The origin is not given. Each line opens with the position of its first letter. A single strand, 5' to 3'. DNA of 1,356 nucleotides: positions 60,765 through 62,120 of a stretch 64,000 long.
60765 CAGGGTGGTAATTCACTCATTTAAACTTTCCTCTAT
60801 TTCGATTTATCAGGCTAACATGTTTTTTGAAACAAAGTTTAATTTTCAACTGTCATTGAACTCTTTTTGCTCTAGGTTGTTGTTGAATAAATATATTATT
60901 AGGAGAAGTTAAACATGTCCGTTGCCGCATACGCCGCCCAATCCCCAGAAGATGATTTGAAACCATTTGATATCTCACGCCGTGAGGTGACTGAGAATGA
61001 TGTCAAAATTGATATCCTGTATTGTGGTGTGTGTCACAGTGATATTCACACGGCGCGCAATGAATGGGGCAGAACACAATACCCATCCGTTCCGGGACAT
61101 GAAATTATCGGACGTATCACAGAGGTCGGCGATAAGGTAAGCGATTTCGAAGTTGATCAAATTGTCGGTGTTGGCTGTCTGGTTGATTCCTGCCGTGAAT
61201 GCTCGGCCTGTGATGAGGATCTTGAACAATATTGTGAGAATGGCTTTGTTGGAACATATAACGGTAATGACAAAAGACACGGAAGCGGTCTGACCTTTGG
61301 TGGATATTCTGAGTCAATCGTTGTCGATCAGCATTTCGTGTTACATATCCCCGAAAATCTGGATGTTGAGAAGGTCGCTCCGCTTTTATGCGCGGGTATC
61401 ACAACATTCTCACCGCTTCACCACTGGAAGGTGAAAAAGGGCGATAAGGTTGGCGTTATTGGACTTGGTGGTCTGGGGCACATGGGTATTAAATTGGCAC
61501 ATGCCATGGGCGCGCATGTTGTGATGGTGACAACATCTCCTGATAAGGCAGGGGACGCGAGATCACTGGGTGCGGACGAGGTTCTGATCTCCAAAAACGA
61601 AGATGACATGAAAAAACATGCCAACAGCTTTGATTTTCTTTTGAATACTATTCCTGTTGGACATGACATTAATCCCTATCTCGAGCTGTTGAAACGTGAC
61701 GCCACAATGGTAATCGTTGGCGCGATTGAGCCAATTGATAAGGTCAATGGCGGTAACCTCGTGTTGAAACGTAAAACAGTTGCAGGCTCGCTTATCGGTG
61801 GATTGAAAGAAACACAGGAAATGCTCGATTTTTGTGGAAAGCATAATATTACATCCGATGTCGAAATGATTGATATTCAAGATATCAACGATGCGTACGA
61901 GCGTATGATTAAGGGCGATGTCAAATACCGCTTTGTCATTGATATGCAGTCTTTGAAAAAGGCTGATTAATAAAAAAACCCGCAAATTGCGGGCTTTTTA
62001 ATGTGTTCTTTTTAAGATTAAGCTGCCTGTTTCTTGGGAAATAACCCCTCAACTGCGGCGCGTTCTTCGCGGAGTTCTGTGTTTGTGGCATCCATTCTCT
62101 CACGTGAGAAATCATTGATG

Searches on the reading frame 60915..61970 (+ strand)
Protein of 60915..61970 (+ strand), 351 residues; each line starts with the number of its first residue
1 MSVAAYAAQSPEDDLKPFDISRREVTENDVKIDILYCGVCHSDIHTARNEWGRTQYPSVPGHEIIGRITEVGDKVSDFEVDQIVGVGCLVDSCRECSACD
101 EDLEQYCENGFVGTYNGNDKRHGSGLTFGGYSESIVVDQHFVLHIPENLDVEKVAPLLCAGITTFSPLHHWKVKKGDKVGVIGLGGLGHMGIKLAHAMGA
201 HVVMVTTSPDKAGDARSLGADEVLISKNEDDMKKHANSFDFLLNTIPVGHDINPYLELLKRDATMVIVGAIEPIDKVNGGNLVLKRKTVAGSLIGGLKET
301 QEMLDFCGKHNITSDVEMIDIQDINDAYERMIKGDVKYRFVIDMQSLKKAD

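Call 9: search_protein_families(library=pfam, proteins=[window:60915-61970:+], max_evalue=0.01)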
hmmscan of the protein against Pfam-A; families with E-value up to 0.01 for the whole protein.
window:60915-61970:+ (351 aa): 6 families
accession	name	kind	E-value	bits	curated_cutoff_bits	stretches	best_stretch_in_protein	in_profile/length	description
PF08240.17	ADH_N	-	1.1e-23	83.8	23.5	1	27-147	2-104/104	Alcohol dehydrogenase GroES-like domain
PF00107.32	ADH_zinc_N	-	1.5e-23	83.6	31.8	1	186-307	1-127/129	Zinc-binding dehydrogenase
PF01262.27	AlaDh_PNT_C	-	2.3e-05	24.3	23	1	177-254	29-108/214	Alanine dehydrogenase/PNT, C-terminal domain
PF02826.25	2-Hacid_dh_C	-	0.00021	21.2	25.1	1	175-220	35-80/178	D-isomer specific 2-hydroxyacid dehydrogenase, NAD binding domain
PF13602.12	ADH_zinc_N_2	-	0.0011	20.3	27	1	218-335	1-127/134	Zinc-binding dehydrogenase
PF22660.2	RS_preATP-grasp-like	-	0.0036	18.1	27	1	178-213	3-38/98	Ribonucleotide synthetase preATP-grasp domain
